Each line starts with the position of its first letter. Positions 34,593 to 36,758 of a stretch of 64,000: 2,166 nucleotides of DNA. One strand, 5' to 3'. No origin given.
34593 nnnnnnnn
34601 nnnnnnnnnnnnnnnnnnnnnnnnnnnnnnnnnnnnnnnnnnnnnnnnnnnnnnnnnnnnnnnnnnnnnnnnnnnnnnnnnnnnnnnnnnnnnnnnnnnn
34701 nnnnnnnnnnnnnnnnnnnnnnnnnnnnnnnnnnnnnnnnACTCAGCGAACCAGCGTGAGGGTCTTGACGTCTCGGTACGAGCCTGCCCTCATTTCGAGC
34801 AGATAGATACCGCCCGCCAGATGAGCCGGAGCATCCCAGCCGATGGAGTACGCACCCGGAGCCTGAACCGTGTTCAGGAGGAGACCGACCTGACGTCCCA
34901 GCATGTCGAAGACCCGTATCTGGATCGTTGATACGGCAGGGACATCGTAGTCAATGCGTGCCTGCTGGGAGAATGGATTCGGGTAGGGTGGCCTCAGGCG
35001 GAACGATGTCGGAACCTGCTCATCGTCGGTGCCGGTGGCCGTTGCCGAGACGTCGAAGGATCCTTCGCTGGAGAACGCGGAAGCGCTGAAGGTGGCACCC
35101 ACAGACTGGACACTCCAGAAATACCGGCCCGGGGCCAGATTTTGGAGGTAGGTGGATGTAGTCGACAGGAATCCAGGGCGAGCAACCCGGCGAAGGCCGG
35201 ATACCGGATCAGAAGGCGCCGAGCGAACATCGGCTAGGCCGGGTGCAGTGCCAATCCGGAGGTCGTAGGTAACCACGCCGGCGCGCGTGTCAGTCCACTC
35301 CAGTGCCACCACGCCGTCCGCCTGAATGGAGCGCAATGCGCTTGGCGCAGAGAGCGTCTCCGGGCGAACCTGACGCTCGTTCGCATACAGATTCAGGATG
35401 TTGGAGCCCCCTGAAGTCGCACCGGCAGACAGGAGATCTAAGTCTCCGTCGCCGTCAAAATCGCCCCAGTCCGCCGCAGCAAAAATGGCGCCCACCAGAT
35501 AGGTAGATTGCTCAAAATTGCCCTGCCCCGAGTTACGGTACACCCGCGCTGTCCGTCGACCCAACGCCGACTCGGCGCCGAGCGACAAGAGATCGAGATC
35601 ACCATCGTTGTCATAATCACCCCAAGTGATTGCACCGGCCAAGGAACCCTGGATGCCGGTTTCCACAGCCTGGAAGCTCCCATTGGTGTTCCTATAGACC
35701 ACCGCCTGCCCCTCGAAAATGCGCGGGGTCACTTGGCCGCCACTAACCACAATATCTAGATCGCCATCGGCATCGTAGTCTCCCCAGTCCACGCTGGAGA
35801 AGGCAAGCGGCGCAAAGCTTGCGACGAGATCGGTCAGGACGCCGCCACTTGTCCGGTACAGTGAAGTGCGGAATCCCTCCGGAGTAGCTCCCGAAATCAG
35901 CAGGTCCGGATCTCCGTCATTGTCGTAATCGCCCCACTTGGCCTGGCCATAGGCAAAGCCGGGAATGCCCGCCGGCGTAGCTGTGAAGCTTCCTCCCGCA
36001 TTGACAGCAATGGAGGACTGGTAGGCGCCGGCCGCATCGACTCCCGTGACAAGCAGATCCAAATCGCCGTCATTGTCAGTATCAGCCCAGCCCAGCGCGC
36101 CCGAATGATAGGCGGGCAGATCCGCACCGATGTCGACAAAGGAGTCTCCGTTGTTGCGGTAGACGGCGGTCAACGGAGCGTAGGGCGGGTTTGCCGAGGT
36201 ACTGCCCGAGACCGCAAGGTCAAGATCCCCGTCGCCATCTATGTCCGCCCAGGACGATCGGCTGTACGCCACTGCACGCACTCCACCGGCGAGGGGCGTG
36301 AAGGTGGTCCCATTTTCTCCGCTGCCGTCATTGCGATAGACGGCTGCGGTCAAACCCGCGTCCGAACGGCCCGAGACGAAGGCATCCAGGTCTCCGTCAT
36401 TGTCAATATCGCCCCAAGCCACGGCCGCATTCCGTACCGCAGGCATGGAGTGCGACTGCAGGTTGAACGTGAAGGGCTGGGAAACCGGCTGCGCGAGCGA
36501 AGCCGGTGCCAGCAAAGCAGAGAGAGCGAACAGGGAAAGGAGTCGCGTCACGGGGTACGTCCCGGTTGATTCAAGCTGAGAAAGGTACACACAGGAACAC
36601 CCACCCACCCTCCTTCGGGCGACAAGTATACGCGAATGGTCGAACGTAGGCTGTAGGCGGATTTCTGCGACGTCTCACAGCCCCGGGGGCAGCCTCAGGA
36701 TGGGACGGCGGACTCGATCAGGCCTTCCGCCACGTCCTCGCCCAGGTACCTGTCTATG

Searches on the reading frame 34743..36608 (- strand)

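Call 62: search_protein_families(library=pfam, proteins=[window:34743-36608:-], max_evalue=0.0001)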
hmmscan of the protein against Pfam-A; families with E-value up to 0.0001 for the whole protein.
window:34743-36608:- (621 aa): 3 families
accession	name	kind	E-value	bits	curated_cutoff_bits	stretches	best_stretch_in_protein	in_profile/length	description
PF13517.12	FG-GAP_3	-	1.8e-36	125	26.9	4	67-133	1-61/61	FG-GAP-like repeat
PF01839.29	FG-GAP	-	2.3e-13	50.1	22.1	0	118-134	5-21/37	FG-GAP repeat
PF18962.6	Por_Secre_tail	-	4.2e-07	30.6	27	1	542-616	2-72/75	Secretion system C-terminal sorting domain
